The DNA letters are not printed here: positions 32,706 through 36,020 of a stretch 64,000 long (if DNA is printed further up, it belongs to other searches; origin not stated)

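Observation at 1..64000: Locus-wide toolkit of modular secreted enzymes: interchangeable Cys-rich repeat stalks fused to different hydrolase heads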

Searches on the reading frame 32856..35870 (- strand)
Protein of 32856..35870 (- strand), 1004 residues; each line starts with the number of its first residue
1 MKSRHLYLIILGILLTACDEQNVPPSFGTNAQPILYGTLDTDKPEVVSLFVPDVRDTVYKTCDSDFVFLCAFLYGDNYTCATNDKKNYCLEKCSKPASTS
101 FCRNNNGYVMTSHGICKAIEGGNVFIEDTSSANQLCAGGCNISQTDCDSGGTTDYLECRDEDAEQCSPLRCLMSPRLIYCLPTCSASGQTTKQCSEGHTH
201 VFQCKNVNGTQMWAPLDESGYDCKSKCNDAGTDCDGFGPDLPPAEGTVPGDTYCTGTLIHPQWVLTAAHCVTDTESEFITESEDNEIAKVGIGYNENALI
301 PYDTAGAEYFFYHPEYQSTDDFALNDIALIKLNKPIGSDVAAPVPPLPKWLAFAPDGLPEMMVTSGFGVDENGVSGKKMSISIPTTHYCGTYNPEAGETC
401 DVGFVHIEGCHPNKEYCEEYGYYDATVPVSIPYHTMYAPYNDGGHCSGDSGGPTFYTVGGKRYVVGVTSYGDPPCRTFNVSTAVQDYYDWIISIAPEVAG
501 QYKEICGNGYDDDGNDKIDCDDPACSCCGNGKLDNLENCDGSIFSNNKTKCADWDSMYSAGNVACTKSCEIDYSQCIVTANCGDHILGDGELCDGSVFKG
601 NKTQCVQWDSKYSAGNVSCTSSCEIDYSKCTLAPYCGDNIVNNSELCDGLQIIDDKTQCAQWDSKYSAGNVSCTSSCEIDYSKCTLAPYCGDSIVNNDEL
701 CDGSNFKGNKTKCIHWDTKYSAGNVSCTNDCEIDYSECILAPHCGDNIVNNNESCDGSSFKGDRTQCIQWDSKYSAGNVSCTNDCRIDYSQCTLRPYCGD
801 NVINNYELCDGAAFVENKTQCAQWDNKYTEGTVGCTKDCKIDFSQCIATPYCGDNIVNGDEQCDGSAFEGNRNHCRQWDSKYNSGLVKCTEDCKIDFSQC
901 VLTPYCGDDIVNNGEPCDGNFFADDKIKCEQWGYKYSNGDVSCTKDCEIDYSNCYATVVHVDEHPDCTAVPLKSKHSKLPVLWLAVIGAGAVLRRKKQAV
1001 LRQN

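Call 4: search_protein_families(library=pfam, proteins=[window:32856-35870:-], max_evalue=0.01)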
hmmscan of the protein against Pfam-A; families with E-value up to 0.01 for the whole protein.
window:32856-35870:- (1004 aa): 2 families
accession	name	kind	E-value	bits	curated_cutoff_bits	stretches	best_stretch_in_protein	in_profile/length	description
PF00089.32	Trypsin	-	3.6e-21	76.5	20.6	1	252-491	25-220/220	Trypsin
PF13365.12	Trypsin_2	-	0.00051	21.2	27.6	1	254-348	1-70/144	Trypsin-like peptidase domain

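Call 6: search_protein_families(library=ncbifam, proteins=[window:32856-35870:-], max_evalue=0.01)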
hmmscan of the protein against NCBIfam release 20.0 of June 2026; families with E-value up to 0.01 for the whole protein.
window:32856-35870:- (1004 aa): 1 family
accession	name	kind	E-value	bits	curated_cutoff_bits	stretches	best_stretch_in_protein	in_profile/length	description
TIGR02232.1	myxo_disulf_rpt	repeat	9.7e-08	31.7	20.8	0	850-864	2-16/38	cysteine-rich acidic repeat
